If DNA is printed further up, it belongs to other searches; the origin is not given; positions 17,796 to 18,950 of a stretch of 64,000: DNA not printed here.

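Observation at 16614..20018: Recurrent module rSAM - E1alpha-like - E1beta-like (+ adjacent NUDIX), copy 1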

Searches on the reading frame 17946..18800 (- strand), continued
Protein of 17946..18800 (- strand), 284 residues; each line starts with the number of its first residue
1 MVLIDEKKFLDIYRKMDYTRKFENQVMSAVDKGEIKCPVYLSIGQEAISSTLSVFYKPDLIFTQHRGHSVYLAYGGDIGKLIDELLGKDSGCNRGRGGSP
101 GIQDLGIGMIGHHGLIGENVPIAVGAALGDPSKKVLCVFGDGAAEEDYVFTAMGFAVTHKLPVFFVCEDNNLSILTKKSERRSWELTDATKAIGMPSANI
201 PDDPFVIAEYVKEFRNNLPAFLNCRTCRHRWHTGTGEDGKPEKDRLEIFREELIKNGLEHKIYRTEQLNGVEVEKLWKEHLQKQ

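Call 30: search_solved_structures(query=window:17946-18800:-, max_evalue=0.00001, show_alignments=5)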
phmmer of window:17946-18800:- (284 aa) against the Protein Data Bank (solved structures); distinct sequences matched with E-value up to 0.00001: 27.
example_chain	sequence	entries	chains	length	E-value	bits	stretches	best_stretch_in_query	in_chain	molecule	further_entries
1ni4_A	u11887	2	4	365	4.8e-19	72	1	9-177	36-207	Pyruvate dehydrogenase E1 component: Alpha subunit | Pyruvate dehydrogenase E1 component subunit alpha, somatic form, mitochondrial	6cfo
3exe_A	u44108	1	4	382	5.4e-19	71.8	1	9-177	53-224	Pyruvate dehydrogenase E1 component subunit alpha, somatic form, mitochondrial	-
2ozl_A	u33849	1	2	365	5.5e-19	71.8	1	9-177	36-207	Pyruvate dehydrogenase E1 component alpha subunit, somatic form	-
3exf_A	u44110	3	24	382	7.5e-19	71.4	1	9-177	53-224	Pyruvate dehydrogenase E1 component subunit alpha, somatic form, mitochondrial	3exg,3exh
6cer_A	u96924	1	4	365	9.2e-19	71.1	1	9-177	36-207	Pyruvate dehydrogenase E1 component subunit alpha, somatic form, mitochondrial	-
3exi_A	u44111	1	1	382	1.4e-18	70.5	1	9-177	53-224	Pyruvate dehydrogenase E1 component subunit alpha, somatic form, mitochondrial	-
1um9_A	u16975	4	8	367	1.1e-13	54.4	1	7-246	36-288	2-oxo acid dehydrogenase alpha subunit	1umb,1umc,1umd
1dtw_A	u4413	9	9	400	2.6e-10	43.3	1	6-240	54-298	BRANCHED-CHAIN ALPHA-KETO ACID DEHYDROGENASE ALPHA SUBUNIT | 2-OXOISOVALERATE DEHYDROGENASE ALPHA SUBUNIT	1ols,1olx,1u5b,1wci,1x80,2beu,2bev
2j9f_A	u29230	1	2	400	2.8e-10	43.3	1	6-239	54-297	2-OXOISOVALERATE DEHYDROGENASE ALPHA SUBUNIT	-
1x7y_A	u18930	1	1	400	2.9e-10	43.2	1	6-239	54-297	2-oxoisovalerate dehydrogenase alpha subunit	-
2bff_A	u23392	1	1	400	2.9e-10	43.2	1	6-239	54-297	2-OXOISOVALERATE DEHYDROGENASE ALPHA SUBUNIT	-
1olu_A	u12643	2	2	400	3e-10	43.2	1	6-240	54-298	2-OXOISOVALERATE DEHYDROGENASE ALPHA SUBUNIT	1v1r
1v16_A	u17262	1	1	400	3.4e-10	43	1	6-240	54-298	2-OXOISOVALERATE DEHYDROGENASE ALPHA SUBUNIT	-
1x7z_A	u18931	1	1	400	3.6e-10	42.9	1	6-239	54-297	2-oxoisovalerate dehydrogenase alpha subunit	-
1x7w_A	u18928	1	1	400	4.1e-10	42.7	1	6-238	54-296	2-oxoisovalerate dehydrogenase alpha subunit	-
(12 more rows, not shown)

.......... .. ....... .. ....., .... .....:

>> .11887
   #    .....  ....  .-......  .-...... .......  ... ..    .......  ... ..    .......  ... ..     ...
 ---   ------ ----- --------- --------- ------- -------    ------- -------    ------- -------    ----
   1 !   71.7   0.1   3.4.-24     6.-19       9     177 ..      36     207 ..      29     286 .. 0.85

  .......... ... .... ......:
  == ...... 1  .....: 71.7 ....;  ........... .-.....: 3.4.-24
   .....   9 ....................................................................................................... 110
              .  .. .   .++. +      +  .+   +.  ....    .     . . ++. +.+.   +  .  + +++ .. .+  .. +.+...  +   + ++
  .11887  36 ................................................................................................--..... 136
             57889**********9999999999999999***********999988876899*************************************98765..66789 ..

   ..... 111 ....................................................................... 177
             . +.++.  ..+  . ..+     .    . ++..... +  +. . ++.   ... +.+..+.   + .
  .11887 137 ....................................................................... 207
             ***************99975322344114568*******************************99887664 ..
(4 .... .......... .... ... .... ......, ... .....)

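Call 36: find_related_loci(query=A3, collection=metagenome_contigs, flank=10000)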
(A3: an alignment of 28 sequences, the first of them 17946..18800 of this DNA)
Query A3 (284 aa) in metagenome_contigs; peptide patterns used: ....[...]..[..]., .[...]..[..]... (x = any residue, [..] = any of these).
403 stretches matched a pattern; 290 encode a relative of the query (tblastn E <= 1e-3); the best 80 are kept; 80 distinct loci.
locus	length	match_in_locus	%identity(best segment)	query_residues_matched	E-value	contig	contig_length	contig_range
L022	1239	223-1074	92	1-281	0e+0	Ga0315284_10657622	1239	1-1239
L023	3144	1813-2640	67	10-284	2e-137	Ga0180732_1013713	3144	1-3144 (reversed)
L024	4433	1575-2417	66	4-284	3e-132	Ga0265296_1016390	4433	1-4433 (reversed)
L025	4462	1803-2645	66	4-284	4e-132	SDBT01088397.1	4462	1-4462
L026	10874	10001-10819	69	13-284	4e-129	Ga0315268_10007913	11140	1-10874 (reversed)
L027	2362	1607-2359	73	4-254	1e-135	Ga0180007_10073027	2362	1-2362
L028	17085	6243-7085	64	4-284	2e-128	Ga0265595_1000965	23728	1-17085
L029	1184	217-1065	66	2-284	2e-136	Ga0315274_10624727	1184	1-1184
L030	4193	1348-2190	62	4-284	1e-121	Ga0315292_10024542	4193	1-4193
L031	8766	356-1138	65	3-258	7e-119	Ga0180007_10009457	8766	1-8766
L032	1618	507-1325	62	13-284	5e-126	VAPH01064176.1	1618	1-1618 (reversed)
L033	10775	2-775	64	27-284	4e-110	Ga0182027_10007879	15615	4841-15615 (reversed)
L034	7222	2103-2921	62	10-282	2e-107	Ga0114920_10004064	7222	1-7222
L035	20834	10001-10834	58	6-283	2e-106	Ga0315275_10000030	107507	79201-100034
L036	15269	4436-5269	58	6-283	5e-106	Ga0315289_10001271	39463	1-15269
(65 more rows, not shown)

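Call 84: find_related_loci(query=A3, collection=viral_contigs, flank=8000)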
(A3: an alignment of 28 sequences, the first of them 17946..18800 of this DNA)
Query A3 (284 aa) in viral_contigs; peptide patterns used: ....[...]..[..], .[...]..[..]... (x = any residue, [..] = any of these).
15 stretches matched a pattern; 2 encode a relative of the query (tblastn E <= 1e-3); 2 distinct loci.
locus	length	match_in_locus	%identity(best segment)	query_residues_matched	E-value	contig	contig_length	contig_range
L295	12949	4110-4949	41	4-278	1e-62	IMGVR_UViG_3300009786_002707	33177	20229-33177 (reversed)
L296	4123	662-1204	29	2-188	9e-10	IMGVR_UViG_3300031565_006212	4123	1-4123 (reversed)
